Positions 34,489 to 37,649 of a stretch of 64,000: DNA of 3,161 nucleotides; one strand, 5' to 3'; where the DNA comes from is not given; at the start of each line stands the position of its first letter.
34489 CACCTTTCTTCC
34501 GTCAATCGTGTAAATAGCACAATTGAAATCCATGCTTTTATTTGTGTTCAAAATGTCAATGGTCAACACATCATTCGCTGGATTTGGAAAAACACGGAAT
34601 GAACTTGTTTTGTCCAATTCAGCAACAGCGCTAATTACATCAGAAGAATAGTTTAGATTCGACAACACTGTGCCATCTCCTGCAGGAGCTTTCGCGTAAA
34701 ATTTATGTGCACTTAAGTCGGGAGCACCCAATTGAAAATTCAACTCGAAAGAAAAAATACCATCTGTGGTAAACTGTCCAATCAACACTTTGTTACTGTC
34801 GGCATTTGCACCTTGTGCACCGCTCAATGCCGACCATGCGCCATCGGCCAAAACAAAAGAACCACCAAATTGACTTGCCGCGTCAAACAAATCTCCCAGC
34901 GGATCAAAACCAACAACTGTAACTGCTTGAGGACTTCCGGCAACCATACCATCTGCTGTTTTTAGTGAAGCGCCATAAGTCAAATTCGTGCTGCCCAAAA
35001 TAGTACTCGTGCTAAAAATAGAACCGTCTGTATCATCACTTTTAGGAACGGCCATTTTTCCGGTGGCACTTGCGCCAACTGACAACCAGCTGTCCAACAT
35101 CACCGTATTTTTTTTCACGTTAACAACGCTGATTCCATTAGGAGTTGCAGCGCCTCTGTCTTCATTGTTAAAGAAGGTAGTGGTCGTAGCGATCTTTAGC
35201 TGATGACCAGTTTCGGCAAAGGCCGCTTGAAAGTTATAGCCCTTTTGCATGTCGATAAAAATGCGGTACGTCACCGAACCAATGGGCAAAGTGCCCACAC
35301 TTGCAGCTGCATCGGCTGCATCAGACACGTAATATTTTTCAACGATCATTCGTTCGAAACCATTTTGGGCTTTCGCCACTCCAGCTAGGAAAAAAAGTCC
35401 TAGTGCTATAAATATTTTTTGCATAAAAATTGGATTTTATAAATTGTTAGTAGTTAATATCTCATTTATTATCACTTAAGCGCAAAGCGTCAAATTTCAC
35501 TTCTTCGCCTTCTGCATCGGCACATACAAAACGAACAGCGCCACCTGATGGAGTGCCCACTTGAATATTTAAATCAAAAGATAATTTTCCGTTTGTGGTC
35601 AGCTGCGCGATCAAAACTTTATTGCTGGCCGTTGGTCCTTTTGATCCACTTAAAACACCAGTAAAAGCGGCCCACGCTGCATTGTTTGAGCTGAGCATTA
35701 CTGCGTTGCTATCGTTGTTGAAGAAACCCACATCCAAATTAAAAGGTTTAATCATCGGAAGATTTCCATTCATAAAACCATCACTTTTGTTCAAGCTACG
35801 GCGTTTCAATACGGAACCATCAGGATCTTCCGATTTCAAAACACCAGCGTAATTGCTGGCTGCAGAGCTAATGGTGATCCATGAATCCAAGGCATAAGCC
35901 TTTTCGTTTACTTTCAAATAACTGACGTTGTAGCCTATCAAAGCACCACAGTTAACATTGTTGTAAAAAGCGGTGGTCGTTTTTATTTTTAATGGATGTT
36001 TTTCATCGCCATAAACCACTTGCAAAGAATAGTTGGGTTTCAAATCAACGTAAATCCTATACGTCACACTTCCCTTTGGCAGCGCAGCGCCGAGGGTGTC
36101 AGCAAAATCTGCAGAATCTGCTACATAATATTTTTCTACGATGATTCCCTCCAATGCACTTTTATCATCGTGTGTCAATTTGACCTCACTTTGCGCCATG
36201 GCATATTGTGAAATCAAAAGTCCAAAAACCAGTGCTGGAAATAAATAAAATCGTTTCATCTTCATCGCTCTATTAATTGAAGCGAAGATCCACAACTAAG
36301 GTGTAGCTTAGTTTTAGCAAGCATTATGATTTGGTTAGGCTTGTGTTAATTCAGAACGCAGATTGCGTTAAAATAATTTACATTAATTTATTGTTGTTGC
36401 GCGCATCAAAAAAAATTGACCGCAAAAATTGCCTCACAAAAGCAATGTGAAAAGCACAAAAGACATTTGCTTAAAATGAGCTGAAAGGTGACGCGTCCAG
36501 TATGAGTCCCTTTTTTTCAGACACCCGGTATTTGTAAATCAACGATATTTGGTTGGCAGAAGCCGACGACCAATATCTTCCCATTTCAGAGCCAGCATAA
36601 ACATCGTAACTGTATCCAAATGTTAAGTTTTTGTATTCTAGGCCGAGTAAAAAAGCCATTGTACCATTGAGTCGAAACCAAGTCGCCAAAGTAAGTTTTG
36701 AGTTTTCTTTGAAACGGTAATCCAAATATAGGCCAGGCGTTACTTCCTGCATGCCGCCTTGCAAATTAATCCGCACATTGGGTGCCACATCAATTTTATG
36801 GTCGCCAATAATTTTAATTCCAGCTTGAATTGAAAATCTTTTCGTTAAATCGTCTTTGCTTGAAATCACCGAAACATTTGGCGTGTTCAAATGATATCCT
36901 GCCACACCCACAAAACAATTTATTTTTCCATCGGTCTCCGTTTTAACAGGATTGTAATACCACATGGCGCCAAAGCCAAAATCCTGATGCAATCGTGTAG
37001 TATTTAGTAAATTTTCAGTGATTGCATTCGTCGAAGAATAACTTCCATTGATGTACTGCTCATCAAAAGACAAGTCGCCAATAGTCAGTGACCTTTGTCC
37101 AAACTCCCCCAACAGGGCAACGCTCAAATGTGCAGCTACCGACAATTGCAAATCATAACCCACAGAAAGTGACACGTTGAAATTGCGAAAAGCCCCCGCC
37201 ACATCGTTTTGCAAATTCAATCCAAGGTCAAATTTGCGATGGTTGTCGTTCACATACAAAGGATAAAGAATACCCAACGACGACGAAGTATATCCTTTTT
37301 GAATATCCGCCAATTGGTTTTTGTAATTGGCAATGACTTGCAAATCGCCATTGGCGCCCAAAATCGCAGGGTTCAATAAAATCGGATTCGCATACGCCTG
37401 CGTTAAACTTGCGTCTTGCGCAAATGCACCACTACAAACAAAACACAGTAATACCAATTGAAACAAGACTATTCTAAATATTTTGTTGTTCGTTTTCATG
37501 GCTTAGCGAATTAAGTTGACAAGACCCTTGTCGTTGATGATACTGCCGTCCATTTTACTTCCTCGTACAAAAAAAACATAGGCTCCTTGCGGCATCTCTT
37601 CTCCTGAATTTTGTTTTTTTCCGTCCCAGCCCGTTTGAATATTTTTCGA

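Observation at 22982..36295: Four clustered paralogues share an N-terminal domain of about 230 aa that I do not recognise. They are interleaved with a TonB-dependent receptor and a FISUMP lipoprotein.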

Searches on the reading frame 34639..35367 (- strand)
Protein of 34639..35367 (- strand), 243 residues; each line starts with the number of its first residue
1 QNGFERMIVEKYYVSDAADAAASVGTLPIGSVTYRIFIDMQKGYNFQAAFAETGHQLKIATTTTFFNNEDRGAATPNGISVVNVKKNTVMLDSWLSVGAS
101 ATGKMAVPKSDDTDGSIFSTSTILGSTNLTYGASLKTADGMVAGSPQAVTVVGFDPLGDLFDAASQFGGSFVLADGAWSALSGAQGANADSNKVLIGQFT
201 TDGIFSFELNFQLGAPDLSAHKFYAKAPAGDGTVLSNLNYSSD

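Call 7: find_homologous_proteins(query=window:34642-35367:-)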
Query seq(242 aa) (242 aa): 1129 proteins with E <= 0.001 among 2317 candidates; the best 120 are listed.
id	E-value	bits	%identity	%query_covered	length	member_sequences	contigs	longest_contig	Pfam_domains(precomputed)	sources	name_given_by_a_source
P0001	8.0e-148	508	98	100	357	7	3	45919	PF18962.8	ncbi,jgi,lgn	jgi:hypothetical protein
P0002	3.8e-95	336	64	100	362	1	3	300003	PF18962.8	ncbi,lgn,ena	-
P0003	1.3e-91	324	61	100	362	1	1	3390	PF18962.8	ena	-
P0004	3.9e-78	280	55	100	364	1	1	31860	PF18962.8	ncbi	ncbi:MAG: T9SS type A sorting domain-containing protein [Bacteroidia bacterium]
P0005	1.4e-77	278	57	98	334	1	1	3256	PF17957.8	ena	-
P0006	1.4e-74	269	55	95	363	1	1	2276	PF18962.8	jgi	jgi:hypothetical protein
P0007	3.1e-73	264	56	95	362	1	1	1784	PF18962.8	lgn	-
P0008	1.1e-72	262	55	100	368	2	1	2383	PF18962.8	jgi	jgi:hypothetical protein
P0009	4.5e-72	260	54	95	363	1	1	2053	PF18962.8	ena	-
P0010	2.2e-71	258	50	100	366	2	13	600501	PF18962.8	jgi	jgi:hypothetical protein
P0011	3.2e-71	258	52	100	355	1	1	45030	PF18962.8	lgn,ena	-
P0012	3.6e-71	257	52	100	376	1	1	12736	PF18962.8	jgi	-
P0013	3.7e-70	254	53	100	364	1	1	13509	PF18962.8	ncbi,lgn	ncbi:MAG: T9SS type A sorting domain-containing protein [Bacteroidales bacterium]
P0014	4.6e-70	254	52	99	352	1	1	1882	PF18962.8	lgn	-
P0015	6.1e-70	253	54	99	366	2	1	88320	PF18962.8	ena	-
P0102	1.8e-61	226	48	100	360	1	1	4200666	PF18962.8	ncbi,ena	-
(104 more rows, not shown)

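Call 11: find_encoding_contigs(protein=P0102, flank=10000, max_places=3)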
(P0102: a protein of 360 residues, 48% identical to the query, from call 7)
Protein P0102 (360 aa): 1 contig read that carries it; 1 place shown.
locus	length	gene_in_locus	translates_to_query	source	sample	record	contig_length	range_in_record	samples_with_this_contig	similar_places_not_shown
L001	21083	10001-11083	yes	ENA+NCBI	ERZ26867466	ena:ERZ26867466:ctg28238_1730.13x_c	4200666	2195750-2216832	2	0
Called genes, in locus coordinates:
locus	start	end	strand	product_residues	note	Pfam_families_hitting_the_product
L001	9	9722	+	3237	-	PF12951:PATR, PF00041:fn3 (faint), PF10179:NDNF (faint), PF18962:Por_Secre_tail (weak)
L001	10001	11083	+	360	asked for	PF18962:Por_Secre_tail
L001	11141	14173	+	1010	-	PF13620:CarboxypepD_reg (weak), PF13715:CarbopepD_reg_2, PF07715:Plug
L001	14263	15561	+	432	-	PF18962:Por_Secre_tail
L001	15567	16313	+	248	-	PF09603:Fib_succ_major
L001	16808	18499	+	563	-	PF28492:Beta_helix_4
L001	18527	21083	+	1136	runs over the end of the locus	PF17957:Big_7, PF18962:Por_Secre_tail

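Call 12: find_encoding_contigs(protein=P0010, flank=10000, max_places=3)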
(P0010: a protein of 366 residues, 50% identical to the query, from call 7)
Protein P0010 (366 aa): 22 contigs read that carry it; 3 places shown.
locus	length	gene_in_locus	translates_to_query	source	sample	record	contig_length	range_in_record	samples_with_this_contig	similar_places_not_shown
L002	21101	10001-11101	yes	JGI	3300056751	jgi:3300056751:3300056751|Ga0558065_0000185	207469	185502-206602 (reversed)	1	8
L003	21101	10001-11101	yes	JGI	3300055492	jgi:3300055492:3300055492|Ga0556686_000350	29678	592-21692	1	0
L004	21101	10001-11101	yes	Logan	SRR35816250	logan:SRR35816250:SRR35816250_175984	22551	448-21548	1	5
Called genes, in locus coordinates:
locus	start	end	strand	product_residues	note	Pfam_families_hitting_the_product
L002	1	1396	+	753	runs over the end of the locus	?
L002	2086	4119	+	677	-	PF28492:Beta_helix_4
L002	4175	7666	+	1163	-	PF06832:BiPBP_C (faint), PF17957:Big_7, PF18962:Por_Secre_tail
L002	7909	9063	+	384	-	PF18962:Por_Secre_tail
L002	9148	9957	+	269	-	-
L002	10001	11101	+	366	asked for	PF18962:Por_Secre_tail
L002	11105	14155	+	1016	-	PF13620:CarboxypepD_reg, PF13715:CarbopepD_reg_2, PF07715:Plug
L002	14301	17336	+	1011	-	PF13620:CarboxypepD_reg, PF13715:CarbopepD_reg_2, PF07715:Plug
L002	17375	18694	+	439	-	PF18962:Por_Secre_tail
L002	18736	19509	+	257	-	PF09603:Fib_succ_major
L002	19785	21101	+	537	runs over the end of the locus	PF13231:PMT_2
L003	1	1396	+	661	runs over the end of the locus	?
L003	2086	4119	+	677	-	PF28492:Beta_helix_4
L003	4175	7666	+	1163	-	PF06832:BiPBP_C (faint), PF17957:Big_7, PF18962:Por_Secre_tail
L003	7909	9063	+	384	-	PF18962:Por_Secre_tail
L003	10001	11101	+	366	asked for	PF18962:Por_Secre_tail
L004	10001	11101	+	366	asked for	PF18962:Por_Secre_tail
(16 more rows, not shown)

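Call 29: search_protein_families(library=pfam, proteins=[window:34639-35367:-], max_evalue=10)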
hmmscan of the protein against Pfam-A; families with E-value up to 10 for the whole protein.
window:34639-35367:- (243 aa): 0 families

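Call 37: predict_structure(alignment_id=A3)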
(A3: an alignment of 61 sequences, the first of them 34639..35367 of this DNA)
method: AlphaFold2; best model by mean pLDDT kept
length: 243 residues; sequences in the alignment: 61
mean_pLDDT: 90.0   pTM: 0.90
mean pLDDT of the five models: 90.0, 89.9, 88.9, 88.9, 88.4
residues with pLDDT >= 90: 163; 70-90: 71; 50-70: 9; < 50: 0
segments of 3 or more residues with pLDDT < 50: none
pLDDT, mean of each block of 10 residues (from residue 1): 91 93 90 97 97 94 88 78 86 94 95 87 81 85 94 78 76 93 94 96 97 95 90 91 94
secondary structure, 60 per line:
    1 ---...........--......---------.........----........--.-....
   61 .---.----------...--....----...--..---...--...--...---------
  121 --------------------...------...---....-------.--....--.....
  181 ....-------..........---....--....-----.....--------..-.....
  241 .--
elements in order: E4-14 H17-22 E32-40 E45-52 E57-61 H81-84 E99-101 E104-106 E141-143 E150-152 H156-159 E170-173 E176-184 E192-201 E205-208 E211-214 E220-224 E239-241

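Call 42: fold_search(model_id=the predicted structure, library=pdb)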
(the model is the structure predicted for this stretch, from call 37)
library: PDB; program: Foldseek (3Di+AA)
matches with E <= 10: 397; with E <= 0.001: 0
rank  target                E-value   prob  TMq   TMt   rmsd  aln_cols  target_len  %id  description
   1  7mek_B                3.4e-02  0.66  0.27  0.42   7.8       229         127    8  Structure of copper bound to Ycnl (released 2021-08-18)
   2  3irz                  6.4e-02  0.60  0.31  0.21   6.7       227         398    7  Crystal structure of functional region of UafA from Staphylococcus saprophyticus in P212121 form (released 2010-09-08)
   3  3opu_D                8.4e-02  0.15  0.23  0.18  10.9       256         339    9  Crystal structure of the C-terminal domain of Streptococcus mutans surface protein SpaP (released 2011-01-19)
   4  7me6_B                8.9e-02  0.51  0.28  0.43   6.9       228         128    7  Structure of the apo form of YcnI (released 2021-08-18)
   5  3is0                  8.9e-02  0.51  0.30  0.21   7.7       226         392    6  Crystal structure of functional region of UafA from Staphylococcus saprophyticus in the presence of cholesterol (released 2010-09-08)
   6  8um6_B                9.4e-02  0.51  0.28  0.43   6.8       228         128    7  Structure of copper bound to YcnI W137F (released 2024-02-07)
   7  3ghp_B                1.2e-01  0.23  0.28  0.34  11.2       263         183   10  Structure of the second type II cohesin module from the adaptor ScaA scaffoldin of Acetivibrio cellulolyticus (includi (released 2009-06-23)
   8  7me6_A                1.3e-01  0.41  0.28  0.42   7.0       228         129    7  Structure of the apo form of YcnI (released 2021-08-18)
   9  4fl4_B                1.8e-01  0.13  0.22  0.29  10.4       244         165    9  Scaffoldin conformation and dynamics revealed by a ternary complex from the Clostridium thermocellum cellulosome (released 2012-06-27)
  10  3opu_A                1.9e-01  0.13  0.24  0.19  10.8       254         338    8  Crystal structure of the C-terminal domain of Streptococcus mutans surface protein SpaP (released 2011-01-19)
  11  5m0y_A                1.9e-01  0.12  0.21  0.27  12.6       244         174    9  Crystal Structure of the CohScaA-XDocCipB type II complex from Clostridium thermocellum at 1.5Angstrom resolution (released 2017-09-06)
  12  4ofq_B                2.1e-01  0.20  0.27  0.21   9.5       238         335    9  Structure of the C-terminal domain of the Streptococcus pyogenes antigen I/II-family protein AspA (released 2014-03-12)
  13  3qs3_F                2.3e-01  0.06  0.16  0.19  17.4       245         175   12  Crystal structure of the biofilm forming subunit of the E. coli common pilus: donor strand complemented (DSC) EcpA (released 2012-02-22)
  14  4p1x_C                2.3e-01  0.03  0.14  0.13  16.6       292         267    5  Crystal structure of staphylococcal LUK prepore (released 2014-10-01)
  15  3rkp_B                2.5e-01  0.16  0.25  0.19   8.4       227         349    7  Crystal structure of BcpA*(D312A), the major pilin subunit of Bacillus cereus (released 2012-05-30)
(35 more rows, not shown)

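Call 48: search_protein_representatives(alignment_id=A4)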
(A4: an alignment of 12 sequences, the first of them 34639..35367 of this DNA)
Query: 12 sequences, 261 profile positions. Proteins with E-value up to 0.001 (for the whole library): 1496; up to 1e-10: 976; up to 1e-30: 618. The best 150 are listed.
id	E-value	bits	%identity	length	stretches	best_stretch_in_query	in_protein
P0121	1.3e-254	857.0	-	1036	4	1-258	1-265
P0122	2.8e-202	685.4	-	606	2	4-248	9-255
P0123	2.0e-191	649.8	-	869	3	15-260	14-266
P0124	2.0e-177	604.0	-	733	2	18-259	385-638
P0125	1.2e-174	594.8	-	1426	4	20-254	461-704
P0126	5.1e-166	566.6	-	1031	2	5-258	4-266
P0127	8.5e-166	565.9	-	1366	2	1-259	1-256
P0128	8.1e-153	523.3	-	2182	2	26-258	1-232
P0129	8.3e-139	477.4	-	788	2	19-236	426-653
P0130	1.4e-119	414.4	-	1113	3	17-260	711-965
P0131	1.9e-111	387.7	-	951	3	19-260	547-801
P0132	2.4e-110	384.1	-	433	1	1-258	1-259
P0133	4.0e-110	383.4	-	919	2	18-258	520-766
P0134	1.4e-108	378.3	-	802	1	2-260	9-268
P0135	2.7e-108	377.4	-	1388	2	10-256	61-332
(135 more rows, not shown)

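Call 50: search_protein_families(library=pfam, alignment_id=A5, max_evalue=0.0001)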
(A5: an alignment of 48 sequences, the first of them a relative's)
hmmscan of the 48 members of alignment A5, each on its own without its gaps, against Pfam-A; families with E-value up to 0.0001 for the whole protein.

A. member 1, P0121 (1036 aa): 2 families
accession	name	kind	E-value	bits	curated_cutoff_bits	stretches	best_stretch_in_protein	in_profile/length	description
PF07540.16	NOC3p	-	9.1e-07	29.7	26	0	563-591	45-72/92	Nucleolar complex-associated protein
PF06559.16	DCD_N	-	5e-06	26.9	21.4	0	534-580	13-61/164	2'-deoxycytidine 5'-triphosphate deaminase (DCD) N-terminal domain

B. families by the number of members that match (of 48 scanned): 27 families (the first 25 are shown)
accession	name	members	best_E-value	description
PF18962.6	Por_Secre_tail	39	2.4e-16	Secretion system C-terminal sorting domain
PF17957.7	Big_7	14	3.3e-116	Bacterial Ig domain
PF19081.6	Ig_7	7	5.1e-21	Ig-like domain CHU_C associated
PF16355.11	DUF4982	7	1.2e-20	Domain of unknown function (DUF4982)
PF18884.5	TSP3_bac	6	4.4e-18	Bacterial TSP3 repeat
PF06832.18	BiPBP_C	5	1.8e-19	Penicillin-Binding Protein C-terminus Family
PF00801.26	PKD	4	6.9e-17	PKD domain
PF00036.39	EF-hand_1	4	1.2e-13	EF hand domain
PF13405.12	EF-hand_6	4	8.9e-11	EF-hand domain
PF19408.5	PKD_6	3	4.7e-128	PKD-like domain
PF02368.24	Big_2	3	8.7e-117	Bacterial Ig-like domain (group 2)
PF18911.6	PKD_4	3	1.3e-12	PKD domain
PF22359.2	Big-like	2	2.9e-12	Bacterial Ig-like domain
PF14041.11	Lipoprotein_21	2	6.4e-10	LppP/LprE lipoprotein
PF23619.1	Ig_VWA7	2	2.1e-09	VWA7 Ig-like domain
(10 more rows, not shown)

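Call 55: search_solved_structures(query=A4, max_evalue=10)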
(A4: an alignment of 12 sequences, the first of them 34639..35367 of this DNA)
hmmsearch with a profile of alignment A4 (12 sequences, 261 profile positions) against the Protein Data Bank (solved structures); distinct sequences matched with E-value up to 10: 1.
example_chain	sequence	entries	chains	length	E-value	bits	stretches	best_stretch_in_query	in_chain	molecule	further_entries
5iu1_A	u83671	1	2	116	1.6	11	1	104-158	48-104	CTR1-like protein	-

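Call 79: search_protein_families(library=pfam, alignment_id=A8, max_evalue=0.00001)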
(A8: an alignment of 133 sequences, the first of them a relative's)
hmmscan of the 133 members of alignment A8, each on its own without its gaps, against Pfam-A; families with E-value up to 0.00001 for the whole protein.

A. member 1, L002:2-1393:+ (464 aa): 2 families
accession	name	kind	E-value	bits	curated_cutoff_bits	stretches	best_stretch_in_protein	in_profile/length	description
PF07228.17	SpoIIE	-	6.1e-21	75.7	25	1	266-463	2-190/192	Stage II sporulation protein E (SpoIIE)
PF07495.19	Y_Y_Y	-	2.5e-15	56.5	26.6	1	45-102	6-64/65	Y_Y_Y domain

B. families by the number of members that match (of 133 scanned): 125 families (the first 25 are shown)
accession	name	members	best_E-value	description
PF00685.33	Sulfotransfer_1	12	1e-22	Sulfotransferase domain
PF13469.12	Sulfotransfer_3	12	2.6e-21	Sulfotransferase family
PF01943.22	Polysacc_synt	8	5.5e-29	Polysaccharide biosynthesis protein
PF13440.11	Polysacc_synt_3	8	6.6e-21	Polysaccharide biosynthesis protein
PF18962.6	Por_Secre_tail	8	8.5e-18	Secretion system C-terminal sorting domain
PF01554.23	MatE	8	2.7e-16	MatE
PF00528.27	BPD_transp_1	5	1.1e-18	Binding-protein-dependent transport system inner membrane component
PF02541.22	Ppx-GppA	4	2.1e-44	Ppx/GppA phosphatase family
PF00515.34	TPR_1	4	3.6e-36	Tetratricopeptide repeat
PF13528.12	Glyco_trans_1_3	4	2.8e-35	Glycosyl transferase family 1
PF07719.23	TPR_2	4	5.3e-32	Tetratricopeptide repeat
PF13414.12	TPR_11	4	5.4e-31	TPR repeat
PF13424.12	TPR_12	4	1.4e-29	Tetratricopeptide repeat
PF00072.30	Response_reg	4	5.1e-28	Response regulator receiver domain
PF00486.34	Trans_reg_C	4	8.2e-25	Transcriptional regulatory protein, C terminal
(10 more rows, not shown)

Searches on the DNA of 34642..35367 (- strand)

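Call 63: search_rna_families(sources=[L001, L002, L005, L008, L014, L023, L033], threshold=gathering)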
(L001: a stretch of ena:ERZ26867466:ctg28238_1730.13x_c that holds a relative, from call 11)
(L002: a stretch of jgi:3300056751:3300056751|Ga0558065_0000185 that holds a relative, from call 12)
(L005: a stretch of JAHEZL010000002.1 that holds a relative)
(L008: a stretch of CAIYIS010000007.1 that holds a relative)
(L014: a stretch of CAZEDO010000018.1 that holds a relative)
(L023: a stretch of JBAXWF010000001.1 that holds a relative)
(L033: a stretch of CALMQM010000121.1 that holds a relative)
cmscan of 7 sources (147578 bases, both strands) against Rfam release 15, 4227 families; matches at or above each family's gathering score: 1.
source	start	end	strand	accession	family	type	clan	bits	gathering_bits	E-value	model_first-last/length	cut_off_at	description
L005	2989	3059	+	RF00005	tRNA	Gene; tRNA;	CL00001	59.6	29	5.1e-10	1-71/71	no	tRNA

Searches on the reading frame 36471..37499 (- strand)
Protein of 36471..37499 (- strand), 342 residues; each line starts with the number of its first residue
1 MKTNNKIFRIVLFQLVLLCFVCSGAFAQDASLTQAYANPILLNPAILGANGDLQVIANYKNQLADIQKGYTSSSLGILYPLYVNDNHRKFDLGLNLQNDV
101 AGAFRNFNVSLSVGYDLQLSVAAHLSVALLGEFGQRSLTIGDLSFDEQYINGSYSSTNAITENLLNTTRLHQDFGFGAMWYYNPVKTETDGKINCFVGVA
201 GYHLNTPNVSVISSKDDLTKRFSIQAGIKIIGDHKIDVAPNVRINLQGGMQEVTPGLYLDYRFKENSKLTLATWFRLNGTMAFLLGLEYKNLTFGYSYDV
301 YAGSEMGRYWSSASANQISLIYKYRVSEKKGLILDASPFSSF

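Call 4: search_protein_families(library=pfam, proteins=[window:36471-37499:-], max_evalue=0.01)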
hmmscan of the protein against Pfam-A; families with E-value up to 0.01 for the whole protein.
window:36471-37499:- (342 aa): 1 family
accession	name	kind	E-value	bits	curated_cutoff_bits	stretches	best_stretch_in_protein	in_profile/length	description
PF11751.14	PorP_SprF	-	6.2e-34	118.2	22.3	1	27-311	4-264/273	Type IX secretion system membrane protein PorP/SprF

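Call 5: search_protein_families(library=ncbifam, proteins=[window:36471-37499:-], max_evalue=0.01)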
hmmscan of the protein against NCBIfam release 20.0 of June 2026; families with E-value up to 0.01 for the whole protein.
window:36471-37499:- (342 aa): 1 family
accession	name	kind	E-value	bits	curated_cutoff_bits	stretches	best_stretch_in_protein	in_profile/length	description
TIGR03519.1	T9SS_PorP_fam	subfamily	1.2e-47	162.8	90.55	1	9-322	3-290/292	PorP/SprF family type IX secretion system membrane protein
